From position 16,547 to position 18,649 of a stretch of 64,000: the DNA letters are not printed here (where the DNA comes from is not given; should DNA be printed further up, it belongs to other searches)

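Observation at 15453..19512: Four-gene operon: SIR2 - HerA - KTSC - Cas4-like PD-(D/E)xK nuclease (an extended SIR2-HerA variant?)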

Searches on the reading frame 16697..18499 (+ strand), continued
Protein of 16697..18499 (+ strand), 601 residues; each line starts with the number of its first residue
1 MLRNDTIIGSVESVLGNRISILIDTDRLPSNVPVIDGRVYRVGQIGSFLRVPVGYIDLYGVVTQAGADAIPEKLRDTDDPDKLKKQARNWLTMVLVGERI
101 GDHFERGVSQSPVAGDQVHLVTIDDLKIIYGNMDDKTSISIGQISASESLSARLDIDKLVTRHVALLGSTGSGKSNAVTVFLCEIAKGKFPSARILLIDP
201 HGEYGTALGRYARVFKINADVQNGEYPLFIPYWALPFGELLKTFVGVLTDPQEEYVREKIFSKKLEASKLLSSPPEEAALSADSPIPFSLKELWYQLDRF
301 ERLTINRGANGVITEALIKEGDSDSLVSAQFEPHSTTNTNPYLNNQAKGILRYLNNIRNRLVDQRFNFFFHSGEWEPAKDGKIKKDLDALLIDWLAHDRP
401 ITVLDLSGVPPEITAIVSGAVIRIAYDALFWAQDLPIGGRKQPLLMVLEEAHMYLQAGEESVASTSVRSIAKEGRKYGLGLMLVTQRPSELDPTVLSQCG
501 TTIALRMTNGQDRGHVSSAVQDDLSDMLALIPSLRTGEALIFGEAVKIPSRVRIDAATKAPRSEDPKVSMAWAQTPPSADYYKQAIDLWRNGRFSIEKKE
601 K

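Call 31: find_homologous_proteins(query=window:16697-18499:+, max_evalue=1e-20)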
Query window:16697-18499:+ (601 aa): 7978 proteins with E <= 1e-20 among 8000 candidates; the best 120 are listed.
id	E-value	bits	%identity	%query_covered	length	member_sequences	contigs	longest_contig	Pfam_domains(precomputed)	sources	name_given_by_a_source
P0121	0.0e+0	1348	100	100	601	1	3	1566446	PF01935.24,PF05872.19,PF01580.25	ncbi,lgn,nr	ncbi:MAG: ATP-binding protein [Candidatus Omnitrophica bacterium]|nr:ATP-binding protein [Candidatus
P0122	0.0e+0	1279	94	100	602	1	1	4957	PF01935.24,PF05872.19,PF01580.25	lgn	-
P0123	0.0e+0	1272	94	100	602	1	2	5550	PF10412.16,PF01935.24,PF05872.19,PF01580.25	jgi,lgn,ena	-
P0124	0.0e+0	1262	93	100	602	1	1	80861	PF10412.16,PF01935.24,PF05872.19,PF01580.25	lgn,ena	-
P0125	0.0e+0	1256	92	100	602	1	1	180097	PF10412.16,PF01935.24,PF05872.19,PF01580.25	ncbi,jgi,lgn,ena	ncbi:MAG: ATP-binding protein [Candidatus Omnitrophota bacterium]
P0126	0.0e+0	1232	91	100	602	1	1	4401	PF01935.24,PF05872.19,PF01580.25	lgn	-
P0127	0.0e+0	1212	90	100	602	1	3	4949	PF10412.16,PF01935.24,PF05872.19,PF01580.25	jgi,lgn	-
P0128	0.0e+0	1211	89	100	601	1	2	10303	PF10412.16,PF01935.24,PF05872.19,PF01580.25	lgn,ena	-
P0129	0.0e+0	1208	89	100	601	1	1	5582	PF10412.16,PF01935.24,PF05872.19,PF01580.25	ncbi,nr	ncbi:MAG: ATP-binding protein [Syntrophaceae bacterium]|nr:ATP-binding protein [Syntrophaceae bacter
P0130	0.0e+0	1179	86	100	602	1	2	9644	PF10412.16,PF01935.24,PF05872.19,PF01580.25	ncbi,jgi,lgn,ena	-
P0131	0.0e+0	1165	84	100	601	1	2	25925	PF10412.16,PF01935.24,PF05872.19,PF01580.25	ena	-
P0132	0.0e+0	1028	90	84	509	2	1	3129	PF10412.16,PF01935.24,PF05872.19,PF01580.25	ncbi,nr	ncbi:MAG TPA: DUF853 domain-containing protein [Bacteroidales bacterium]|nr:DUF853 domain-containing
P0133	1.9e-294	996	74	99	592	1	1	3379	PF01935.24,PF05872.19,PF01580.25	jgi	jgi:hypothetical protein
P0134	1.5e-289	980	73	100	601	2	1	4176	PF10412.16,PF01935.24,PF05872.19,PF01580.25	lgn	-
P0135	2.6e-262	890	65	99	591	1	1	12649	PF10412.16,PF01935.24,PF05872.19,PF01580.25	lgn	-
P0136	7.5e-253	858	63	99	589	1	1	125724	PF10412.16,PF01935.24,PF05872.19,PF01580.25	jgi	jgi:DNA helicase HerA-like ATPase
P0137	2.7e-251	853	64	99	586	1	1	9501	PF10412.16,PF01935.24,PF05872.19,PF12846.14,PF01580.25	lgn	-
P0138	4.8e-233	793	59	99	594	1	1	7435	PF10412.16,PF01935.24,PF05872.19,PF12846.14,PF01580.25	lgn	-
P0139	4.9e-233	793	59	99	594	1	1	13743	PF10412.16,PF01935.24,PF05872.19,PF12846.14,PF01580.25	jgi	jgi:hypothetical protein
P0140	2.1e-232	791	58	99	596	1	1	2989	PF01935.24,PF05872.19,PF01580.25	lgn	-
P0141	3.3e-232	790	58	98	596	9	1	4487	PF01935.24,PF05872.19,PF12846.14,PF01580.25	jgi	jgi:DNA helicase HerA-like ATPase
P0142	3.1e-231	787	58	98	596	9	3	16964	PF10412.16,PF01935.24,PF05872.19,PF12846.14,PF01580.25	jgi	-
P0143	3.7e-231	787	58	99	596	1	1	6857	PF01935.24,PF05872.19,PF01580.25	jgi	jgi:hypothetical protein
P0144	1.3e-230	785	58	99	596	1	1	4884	PF01935.24,PF05872.19,PF01580.25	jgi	jgi:hypothetical protein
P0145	1.8e-230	784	58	99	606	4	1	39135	PF10412.16,PF01935.24,PF05872.19,PF01580.25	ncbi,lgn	-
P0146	2.9e-230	784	58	99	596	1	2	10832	PF10412.16,PF01935.24,PF05872.19,PF12846.14,PF01580.25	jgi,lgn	-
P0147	5.6e-230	783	58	99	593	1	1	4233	PF10412.16,PF01935.24,PF05872.19,PF12846.14,PF01580.25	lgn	-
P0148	1.9e-229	781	57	98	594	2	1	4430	PF10412.16,PF01935.24,PF05872.19,PF01580.25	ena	-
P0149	2.1e-229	781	58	98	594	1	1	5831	PF10412.16,PF01935.24,PF05872.19,PF12846.14,PF01580.25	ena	-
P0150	3.8e-229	780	58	99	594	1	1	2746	PF10412.16,PF01935.24,PF05872.19,PF12846.14,PF01580.25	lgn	-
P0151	7.0e-229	779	58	99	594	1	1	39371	PF10412.16,PF01935.24,PF05872.19,PF12846.14,PF01580.25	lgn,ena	-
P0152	1.1e-228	779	57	98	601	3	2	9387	PF10412.16,PF01935.24,PF05872.19,PF01580.25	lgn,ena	-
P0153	1.1e-228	779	58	99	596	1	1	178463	PF10412.16,PF01935.24,PF05872.19,PF01580.25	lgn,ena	-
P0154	1.5e-228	778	57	98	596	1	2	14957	PF10412.16,PF01935.24,PF05872.19,PF12846.14,PF01580.25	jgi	-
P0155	5.8e-228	776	57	99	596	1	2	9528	PF01935.24,PF05872.19,PF01580.25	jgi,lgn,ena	-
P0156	7.3e-228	776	57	98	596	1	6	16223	PF10412.16,PF01935.24,PF05872.19,PF12846.14,PF01580.25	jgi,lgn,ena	-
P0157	8.9e-228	776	57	98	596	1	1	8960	PF01935.24,PF05872.19,PF12846.14,PF01580.25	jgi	jgi:hypothetical protein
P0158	1.5e-227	775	58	99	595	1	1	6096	PF10412.16,PF01935.24,PF05872.19,PF12846.14,PF01580.25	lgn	-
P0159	2.3e-227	774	58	98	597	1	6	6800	PF01935.24,PF05872.19,PF12846.14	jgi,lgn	-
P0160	4.9e-227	773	57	98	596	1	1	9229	PF10412.16,PF01935.24,PF05872.19,PF12846.14,PF01580.25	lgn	-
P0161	7.9e-227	772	58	98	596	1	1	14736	PF10412.16,PF01935.24,PF05872.19,PF12846.14,PF01580.25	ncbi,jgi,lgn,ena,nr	ncbi:ATP-binding protein [bacterium]|nr:ATP-binding protein [bacterium]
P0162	1.1e-226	772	58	98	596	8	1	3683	PF10412.16,PF01935.24,PF05872.19,PF12846.14,PF01580.25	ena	-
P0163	2.1e-225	768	58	97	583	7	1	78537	PF10412.16,PF01935.24,PF05872.19,PF12846.14,PF01580.25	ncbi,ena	-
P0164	2.4e-225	768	57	98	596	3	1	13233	PF10412.16,PF01935.24,PF05872.19,PF12846.14,PF01580.25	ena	-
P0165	1.4e-224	765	56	99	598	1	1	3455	PF10412.16,PF01935.24,PF05872.19,PF12846.14,PF01580.25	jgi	jgi:uncharacterized protein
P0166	1.6e-224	765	57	98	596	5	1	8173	PF10412.16,PF01935.24,PF05872.19,PF12846.14,PF01580.25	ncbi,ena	-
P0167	6.4e-224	763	57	99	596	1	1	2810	PF10412.16,PF01935.24,PF05872.19,PF12846.14,PF01580.25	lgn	-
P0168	2.5e-223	761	57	99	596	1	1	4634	PF01935.24,PF05872.19,PF12846.14,PF01580.25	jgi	jgi:hypothetical protein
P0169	3.5e-223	760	58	95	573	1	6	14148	PF10412.16,PF01935.24,PF05872.19,PF12846.14,PF01580.25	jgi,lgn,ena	-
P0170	6.9e-223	759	56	98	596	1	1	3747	PF10412.16,PF01935.24,PF05872.19,PF12846.14,PF01580.25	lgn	-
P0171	1.4e-222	758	57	98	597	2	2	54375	PF01935.24,PF05872.19,PF12846.14,PF01580.25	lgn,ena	-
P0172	8.2e-222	756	56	98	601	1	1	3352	PF01935.24,PF05872.19,PF01580.25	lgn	-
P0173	1.1e-221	755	56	99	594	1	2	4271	PF10412.16,PF01935.24,PF05872.19,PF12846.14,PF01580.25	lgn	-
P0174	1.3e-221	755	56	98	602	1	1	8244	PF10412.16,PF01935.24,PF05872.19,PF12846.14,PF01580.25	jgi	jgi:uncharacterized protein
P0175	5.8e-221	753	56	98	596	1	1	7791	PF10412.16,PF01935.24,PF05872.19,PF01580.25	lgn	-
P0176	8.0e-221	753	56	100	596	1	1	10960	PF10412.16,PF01935.24,PF05872.19,PF12846.14,PF01580.25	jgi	jgi:hypothetical protein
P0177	1.3e-220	752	56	99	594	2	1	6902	PF10412.16,PF01935.24,PF05872.19,PF12846.14,PF01580.25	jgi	jgi:DNA helicase HerA-like ATPase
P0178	1.7e-220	752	56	99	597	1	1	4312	PF10412.16,PF01935.24,PF05872.19,PF12846.14,PF01580.25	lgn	-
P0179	2.6e-220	751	56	98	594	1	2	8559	PF10412.16,PF01935.24,PF05872.19,PF12846.14,PF01580.25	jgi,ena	-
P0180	4.1e-220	750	57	99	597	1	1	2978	PF10412.16,PF01935.24,PF05872.19,PF12846.14,PF01580.25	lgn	-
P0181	7.3e-220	749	56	98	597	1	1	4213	PF10412.16,PF01935.24,PF05872.19,PF12846.14,PF01580.25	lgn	-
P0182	2.0e-219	748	57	99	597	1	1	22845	PF01935.24,PF05872.19,PF12846.14,PF01580.25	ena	-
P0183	3.8e-219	747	56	98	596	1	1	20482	PF10412.16,PF01935.24,PF05872.19,PF12846.14,PF01580.25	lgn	-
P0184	5.7e-219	747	56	100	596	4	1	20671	PF10412.16,PF01935.24,PF05872.19,PF12846.14,PF01580.25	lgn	-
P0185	5.8e-219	747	56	98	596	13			PF10412.16,PF01935.24,PF05872.19,PF01580.25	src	-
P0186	2.1e-218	745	55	99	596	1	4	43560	PF10412.16,PF01935.24,PF05872.19,PF12846.14,PF01580.25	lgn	-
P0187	2.7e-218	744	55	98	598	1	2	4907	PF10412.16,PF01935.24,PF05872.19,PF12846.14,PF01580.25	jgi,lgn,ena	-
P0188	3.0e-218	744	56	98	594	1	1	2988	PF10412.16,PF01935.24,PF05872.19,PF12846.14,PF01580.25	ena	-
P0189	6.0e-218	743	56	98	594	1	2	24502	PF10412.16,PF01935.24,PF05872.19,PF12846.14,PF01580.25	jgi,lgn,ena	-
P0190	1.0e-217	742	56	99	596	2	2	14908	PF10412.16,PF01935.24,PF05872.19,PF01580.25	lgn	-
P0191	1.5e-217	742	56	98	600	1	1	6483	PF10412.16,PF01935.24,PF05872.19,PF12846.14,PF01580.25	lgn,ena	-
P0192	2.0e-217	741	56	98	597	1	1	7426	PF10412.16,PF01935.24,PF05872.19,PF12846.14,PF01580.25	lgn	-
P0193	2.0e-217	741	55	98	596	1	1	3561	PF01935.24,PF05872.19,PF12846.14,PF01580.25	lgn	-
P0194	2.1e-217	741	56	99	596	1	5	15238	PF10412.16,PF01935.24,PF05872.19,PF12846.14,PF01580.25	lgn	-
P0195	2.2e-217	741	56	98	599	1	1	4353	PF10412.16,PF01935.24,PF05872.19,PF12846.14,PF01580.25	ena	-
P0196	2.2e-217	741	56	98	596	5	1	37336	PF10412.16,PF01935.24,PF05872.19,PF12846.14,PF01580.25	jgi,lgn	jgi:DNA helicase HerA-like ATPase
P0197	3.1e-217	741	56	98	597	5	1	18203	PF10412.16,PF01935.24,PF05872.19,PF12846.14,PF01580.25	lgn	-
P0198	3.5e-217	741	56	98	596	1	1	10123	PF10412.16,PF01935.24,PF05872.19,PF12846.14,PF01580.25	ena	-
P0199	3.7e-217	741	55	98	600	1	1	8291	PF10412.16,PF01935.24,PF05872.19,PF01580.25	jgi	jgi:hypothetical protein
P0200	4.0e-217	740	56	98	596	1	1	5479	PF10412.16,PF01935.24,PF05872.19,PF01580.25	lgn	-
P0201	4.9e-217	740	56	99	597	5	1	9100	PF10412.16,PF01935.24,PF05872.19,PF12846.14,PF01580.25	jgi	jgi:hypothetical protein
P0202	5.5e-217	740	55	98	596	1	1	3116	PF01935.24,PF05872.19,PF12846.14,PF01580.25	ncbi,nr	ncbi:MAG: ATP-binding protein [Candidatus Aminicenantes bacterium]|nr:ATP-binding protein [Candidatu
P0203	6.0e-217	740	55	99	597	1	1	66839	PF10412.16,PF01935.24,PF05872.19,PF12846.14,PF01580.25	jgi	jgi:hypothetical protein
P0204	1.2e-216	739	56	98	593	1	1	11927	PF10412.16,PF01935.24,PF05872.19,PF12846.14,PF01580.25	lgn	-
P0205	1.3e-216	739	56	98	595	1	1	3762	PF10412.16,PF01935.24,PF05872.19,PF12846.14,PF01580.25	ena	-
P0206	1.8e-216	738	55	99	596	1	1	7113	PF10412.16,PF01935.24,PF05872.19,PF12846.14,PF01580.25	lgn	-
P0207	3.6e-216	737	55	98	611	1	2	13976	PF01935.24,PF05872.19,PF01580.25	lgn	-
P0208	9.8e-216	736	55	100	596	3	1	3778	PF10412.16,PF01935.24,PF05872.19,PF12846.14,PF01580.25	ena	-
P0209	1.2e-215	736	55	98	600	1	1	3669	PF10412.16,PF01935.24,PF05872.19,PF12846.14,PF01580.25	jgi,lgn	jgi:hypothetical protein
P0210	1.5e-215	735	56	99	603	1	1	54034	PF10412.16,PF01935.24,PF05872.19,PF12846.14,PF01580.25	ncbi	-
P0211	1.6e-215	735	56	99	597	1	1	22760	PF10412.16,PF01935.24,PF05872.19,PF12846.14,PF01580.25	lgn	-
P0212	1.8e-215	735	55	99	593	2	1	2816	PF10412.16,PF01935.24,PF05872.19,PF12846.14,PF01580.25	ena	-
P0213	2.1e-215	735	55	99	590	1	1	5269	PF10412.16,PF01935.24,PF05872.19,PF12846.14,PF01580.25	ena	-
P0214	3.0e-215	734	56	98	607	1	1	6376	PF10412.16,PF01935.24,PF05872.19,PF12846.14,PF01580.25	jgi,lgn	jgi:hypothetical protein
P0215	3.8e-215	734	55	99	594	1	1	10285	PF10412.16,PF01935.24,PF05872.19,PF12846.14,PF01580.25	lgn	-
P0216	6.0e-215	733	55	99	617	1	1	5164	PF10412.16,PF01935.24,PF05872.19,PF12846.14,PF01580.25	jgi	jgi:DNA helicase HerA-like ATPase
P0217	8.0e-215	733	55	98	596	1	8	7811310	PF10412.16,PF01935.24,PF05872.19,PF12846.14,PF01580.25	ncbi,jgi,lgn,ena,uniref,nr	ncbi:DUF853 family protein [Maribellus comscasis]|uniref:DUF853 family protein n=1 Tax=Maribellus co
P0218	8.3e-215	733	54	99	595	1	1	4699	PF10412.16,PF01935.24,PF05872.19,PF12846.14,PF01580.25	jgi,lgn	-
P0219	1.1e-214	732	55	98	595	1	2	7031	PF10412.16,PF01935.24,PF05872.19,PF12846.14,PF01580.25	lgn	-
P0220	1.6e-214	732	56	99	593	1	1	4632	PF10412.16,PF01935.24,PF05872.19,PF12846.14,PF01580.25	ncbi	-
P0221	1.7e-214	732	55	99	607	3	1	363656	PF01935.24,PF05872.19,PF12846.14,PF01580.25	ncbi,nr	ncbi:ATP-binding protein [Clostridium sp. CF012]|nr:ATP-binding protein [Clostridium sp. CF012]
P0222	1.9e-214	732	56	98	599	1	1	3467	PF01935.24,PF05872.19,PF12846.14,PF01580.25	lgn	-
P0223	2.0e-214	732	55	98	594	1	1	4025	PF10412.16,PF01935.24,PF05872.19,PF12846.14,PF01580.25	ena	-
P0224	2.3e-214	731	56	98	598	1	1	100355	PF01935.24,PF05872.19,PF12846.14,PF01580.25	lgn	-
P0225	3.2e-214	731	55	98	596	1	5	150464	PF10412.16,PF01935.24,PF05872.19,PF12846.14,PF01580.25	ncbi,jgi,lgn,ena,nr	ncbi:MAG: ATP-binding protein [Ignavibacteria bacterium]|nr:ATP-binding protein [Ignavibacteria bact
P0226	3.5e-214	731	55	100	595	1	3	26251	PF10412.16,PF01935.24,PF05872.19,PF12846.14,PF01580.25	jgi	jgi:uncharacterized protein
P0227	3.9e-214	731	54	98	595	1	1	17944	PF10412.16,PF01935.24,PF05872.19,PF12846.14,PF01580.25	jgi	jgi:hypothetical protein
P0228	4.2e-214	730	56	98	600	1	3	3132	PF01935.24,PF05872.19,PF12846.14,PF01580.25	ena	-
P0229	5.2e-214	730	55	98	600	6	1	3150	PF10412.16,PF01935.24,PF05872.19,PF12846.14,PF01580.25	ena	-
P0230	8.2e-214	729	55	99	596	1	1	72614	PF10412.16,PF01935.24,PF05872.19,PF12846.14,PF01580.25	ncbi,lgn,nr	ncbi:MAG: ATP-binding protein [Bacteroidota bacterium]|nr:ATP-binding protein [Bacteroidota bacteriu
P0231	1.0e-213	729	56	98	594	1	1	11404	PF10412.16,PF01935.24,PF05872.19,PF12846.14,PF01580.25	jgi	jgi:DNA helicase HerA-like ATPase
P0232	2.4e-213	728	55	98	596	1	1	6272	PF10412.16,PF01935.24,PF05872.19,PF12846.14,PF01580.25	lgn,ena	-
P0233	3.9e-213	727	54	99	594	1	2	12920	PF10412.16,PF01935.24,PF05872.19,PF12846.14,PF01580.25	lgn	-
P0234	4.8e-213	727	55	98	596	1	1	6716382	PF10412.16,PF01935.24,PF05872.19,PF12846.14,PF01580.25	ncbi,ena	-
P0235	5.1e-213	727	54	99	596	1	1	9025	PF10412.16,PF01935.24,PF05872.19,PF12846.14,PF01580.25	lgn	-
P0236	7.6e-213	726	55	99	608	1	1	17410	PF10412.16,PF01935.24,PF05872.19,PF12846.14,PF01580.25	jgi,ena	-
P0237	7.7e-213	726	55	99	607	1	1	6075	PF10412.16,PF01935.24,PF05872.19,PF12846.14,PF01580.25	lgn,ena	-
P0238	9.3e-213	726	55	98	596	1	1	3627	PF10412.16,PF01935.24,PF05872.19,PF12846.14,PF01580.25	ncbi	-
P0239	1.0e-212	726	56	98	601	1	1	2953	PF10412.16,PF01935.24,PF05872.19,PF12846.14,PF01580.25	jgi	jgi:hypothetical protein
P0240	1.0e-212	726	56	98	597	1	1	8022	PF10412.16,PF01935.24,PF05872.19,PF12846.14,PF01580.25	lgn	-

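Call 32: find_encoding_contigs(protein=P0124, flank=6000, max_places=2)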
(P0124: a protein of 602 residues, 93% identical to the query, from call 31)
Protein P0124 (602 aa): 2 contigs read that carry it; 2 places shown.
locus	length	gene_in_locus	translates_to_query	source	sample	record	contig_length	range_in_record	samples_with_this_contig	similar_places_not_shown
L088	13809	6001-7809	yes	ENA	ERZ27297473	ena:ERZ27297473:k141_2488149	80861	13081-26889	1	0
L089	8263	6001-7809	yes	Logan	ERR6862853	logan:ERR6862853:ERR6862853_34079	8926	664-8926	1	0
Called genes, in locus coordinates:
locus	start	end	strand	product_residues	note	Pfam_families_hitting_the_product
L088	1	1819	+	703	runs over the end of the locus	PF02384:N6_Mtase, PF20473:MmeI_Mtase (faint), PF07669:Eco57I, PF12950:TaqI_C (faint)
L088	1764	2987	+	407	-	PF00145:DNA_methylase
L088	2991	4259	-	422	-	PF09665:RE_Alw26IDE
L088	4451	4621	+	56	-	-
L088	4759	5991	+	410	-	PF13289:SIR2_2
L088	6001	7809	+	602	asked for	PF01580:FtsK_SpoIIIE (faint), PF01935:DUF87, PF10412:TrwB_AAD_bind (faint), PF05872:HerA_C (weak)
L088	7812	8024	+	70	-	PF13619:KTSC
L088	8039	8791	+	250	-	PF12705:PDDEXK_1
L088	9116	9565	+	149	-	PF00359:PTS_EIIA_2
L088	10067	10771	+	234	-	-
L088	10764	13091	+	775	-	PF00270:DEAD, PF00271:Helicase_C (faint)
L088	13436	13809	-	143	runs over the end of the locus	-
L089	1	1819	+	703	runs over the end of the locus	PF02384:N6_Mtase, PF20473:MmeI_Mtase (faint), PF07669:Eco57I, PF12950:TaqI_C (faint)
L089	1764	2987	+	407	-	PF00145:DNA_methylase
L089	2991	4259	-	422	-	PF09665:RE_Alw26IDE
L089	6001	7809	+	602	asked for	PF01580:FtsK_SpoIIIE (faint), PF01935:DUF87, PF10412:TrwB_AAD_bind (faint), PF05872:HerA_C (weak)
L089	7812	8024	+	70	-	PF13619:KTSC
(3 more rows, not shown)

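Call 33: find_encoding_contigs(protein=P0131, flank=6000, max_places=2)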
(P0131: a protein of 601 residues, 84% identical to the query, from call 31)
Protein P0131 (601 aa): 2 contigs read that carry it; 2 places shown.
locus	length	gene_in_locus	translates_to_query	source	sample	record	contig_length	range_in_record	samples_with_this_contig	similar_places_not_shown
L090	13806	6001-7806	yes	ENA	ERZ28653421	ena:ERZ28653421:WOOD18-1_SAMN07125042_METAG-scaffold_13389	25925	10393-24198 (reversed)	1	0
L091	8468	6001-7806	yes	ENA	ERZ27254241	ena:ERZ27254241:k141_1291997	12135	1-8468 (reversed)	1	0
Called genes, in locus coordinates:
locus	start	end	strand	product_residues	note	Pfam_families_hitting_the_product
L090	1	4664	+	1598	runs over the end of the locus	PF13156:Mrr_cat_2, PF00270:DEAD (weak), PF04851:ResIII, PF00271:Helicase_C, PF22240:ISP_coupler, PF02384:N6_Mtase, PF18135:Type_ISP_C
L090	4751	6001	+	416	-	PF13289:SIR2_2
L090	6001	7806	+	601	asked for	PF01580:FtsK_SpoIIIE (faint), PF01935:DUF87, PF10412:TrwB_AAD_bind (faint), PF05872:HerA_C (weak)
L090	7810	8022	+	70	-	PF13619:KTSC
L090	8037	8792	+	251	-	PF12705:PDDEXK_1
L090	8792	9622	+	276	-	-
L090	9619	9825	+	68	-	-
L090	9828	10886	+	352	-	-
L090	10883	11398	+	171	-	-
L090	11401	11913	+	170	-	PF01258:zf-dskA_traR, PF01396:Zn_ribbon_Top1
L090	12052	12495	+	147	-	PF00717:Peptidase_S24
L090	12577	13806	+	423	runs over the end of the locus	PF00817:IMS, PF11799:IMS_C, PF13438:DUF4113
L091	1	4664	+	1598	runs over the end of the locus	PF13156:Mrr_cat_2, PF00270:DEAD (weak), PF04851:ResIII, PF00271:Helicase_C, PF22240:ISP_coupler, PF02384:N6_Mtase, PF18135:Type_ISP_C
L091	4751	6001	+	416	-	PF13289:SIR2_2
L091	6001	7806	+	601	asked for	PF01580:FtsK_SpoIIIE (faint), PF01935:DUF87, PF10412:TrwB_AAD_bind (faint), PF05872:HerA_C (weak)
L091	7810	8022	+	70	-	PF13619:KTSC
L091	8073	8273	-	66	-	-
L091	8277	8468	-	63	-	?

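Call 34: find_encoding_contigs(protein=P0136, flank=6000, max_places=2)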
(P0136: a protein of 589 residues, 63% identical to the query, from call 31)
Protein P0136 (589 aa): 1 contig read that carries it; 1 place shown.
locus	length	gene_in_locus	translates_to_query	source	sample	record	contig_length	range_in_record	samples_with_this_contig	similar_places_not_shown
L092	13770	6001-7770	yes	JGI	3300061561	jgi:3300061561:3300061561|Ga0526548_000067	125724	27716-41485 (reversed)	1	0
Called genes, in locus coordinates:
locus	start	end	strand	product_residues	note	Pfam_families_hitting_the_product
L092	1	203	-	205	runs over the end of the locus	PF02452:PemK_toxin (weak)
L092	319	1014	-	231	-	PF13558:SbcC_Walker_B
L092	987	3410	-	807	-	PF13476:AAA_23, PF13555:AAA_29 (weak)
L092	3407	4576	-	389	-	PF00149:Metallophos, PF12850:Metallophos_2 (weak), PF12320:SbcD_C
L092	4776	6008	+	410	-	PF13289:SIR2_2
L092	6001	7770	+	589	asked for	PF01580:FtsK_SpoIIIE (weak), PF01935:DUF87, PF05872:HerA_C (faint), PF10412:TrwB_AAD_bind (weak)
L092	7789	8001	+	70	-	PF13619:KTSC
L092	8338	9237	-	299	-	PF13091:PLDc_2 (weak)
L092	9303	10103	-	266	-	-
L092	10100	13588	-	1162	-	-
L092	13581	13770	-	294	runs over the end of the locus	PF13182:DUF4007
